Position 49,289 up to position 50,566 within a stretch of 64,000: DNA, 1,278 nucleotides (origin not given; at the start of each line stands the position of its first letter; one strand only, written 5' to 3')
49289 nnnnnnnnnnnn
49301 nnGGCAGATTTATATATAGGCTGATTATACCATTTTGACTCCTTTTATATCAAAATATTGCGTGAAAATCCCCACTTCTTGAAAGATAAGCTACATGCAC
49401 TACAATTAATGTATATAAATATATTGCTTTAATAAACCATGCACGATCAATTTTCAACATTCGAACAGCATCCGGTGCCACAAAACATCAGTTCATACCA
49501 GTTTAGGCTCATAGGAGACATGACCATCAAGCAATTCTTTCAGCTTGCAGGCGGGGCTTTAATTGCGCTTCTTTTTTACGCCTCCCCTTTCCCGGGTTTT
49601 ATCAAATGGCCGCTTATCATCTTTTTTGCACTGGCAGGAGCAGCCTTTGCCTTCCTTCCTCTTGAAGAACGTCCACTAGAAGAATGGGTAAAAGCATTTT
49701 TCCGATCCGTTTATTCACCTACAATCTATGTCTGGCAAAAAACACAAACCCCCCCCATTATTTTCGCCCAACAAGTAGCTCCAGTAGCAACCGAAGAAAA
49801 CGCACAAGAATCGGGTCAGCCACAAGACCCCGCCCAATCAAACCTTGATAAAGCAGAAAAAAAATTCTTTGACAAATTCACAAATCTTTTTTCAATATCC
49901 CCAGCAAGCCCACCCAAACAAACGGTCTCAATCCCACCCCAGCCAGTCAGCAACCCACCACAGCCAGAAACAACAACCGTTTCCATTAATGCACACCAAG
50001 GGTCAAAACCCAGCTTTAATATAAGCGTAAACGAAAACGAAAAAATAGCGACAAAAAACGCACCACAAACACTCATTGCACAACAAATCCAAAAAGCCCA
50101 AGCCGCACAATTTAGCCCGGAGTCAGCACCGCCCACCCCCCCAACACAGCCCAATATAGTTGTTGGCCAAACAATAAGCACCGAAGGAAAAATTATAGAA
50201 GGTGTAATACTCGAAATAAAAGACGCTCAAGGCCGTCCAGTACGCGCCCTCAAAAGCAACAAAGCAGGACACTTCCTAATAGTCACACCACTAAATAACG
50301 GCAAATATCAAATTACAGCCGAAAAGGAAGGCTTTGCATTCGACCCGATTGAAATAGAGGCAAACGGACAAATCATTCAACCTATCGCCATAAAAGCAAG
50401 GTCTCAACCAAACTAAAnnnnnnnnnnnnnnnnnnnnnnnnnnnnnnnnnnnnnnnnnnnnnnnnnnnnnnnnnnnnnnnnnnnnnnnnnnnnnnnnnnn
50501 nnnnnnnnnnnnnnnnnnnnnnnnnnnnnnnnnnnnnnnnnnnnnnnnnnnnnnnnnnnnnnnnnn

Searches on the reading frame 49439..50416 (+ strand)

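Call 7: search_protein_families(library=pfam, proteins=[window:49439-50416:+], max_evalue=0.1)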
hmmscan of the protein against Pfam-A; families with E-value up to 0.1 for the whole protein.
window:49439-50416:+ (325 aa): 4 families
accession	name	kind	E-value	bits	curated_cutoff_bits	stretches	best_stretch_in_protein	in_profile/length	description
PF12666.12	PrgI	-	5.8e-08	33.6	27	1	12-95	1-87/91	PrgI family protein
PF22902.2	NOMO1-like_9th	-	6.2e-05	23.1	27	1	253-305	13-66/75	BOS complex subunit NOMO1-like, beta sandwich domain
PF13620.12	CarboxypepD_reg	-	0.0001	23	32.3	1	241-300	2-60/82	Carboxypeptidase regulatory-like domain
PF17210.9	SdrD_B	-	0.023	15.3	29.7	1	251-296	22-66/112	SdrD B-like domain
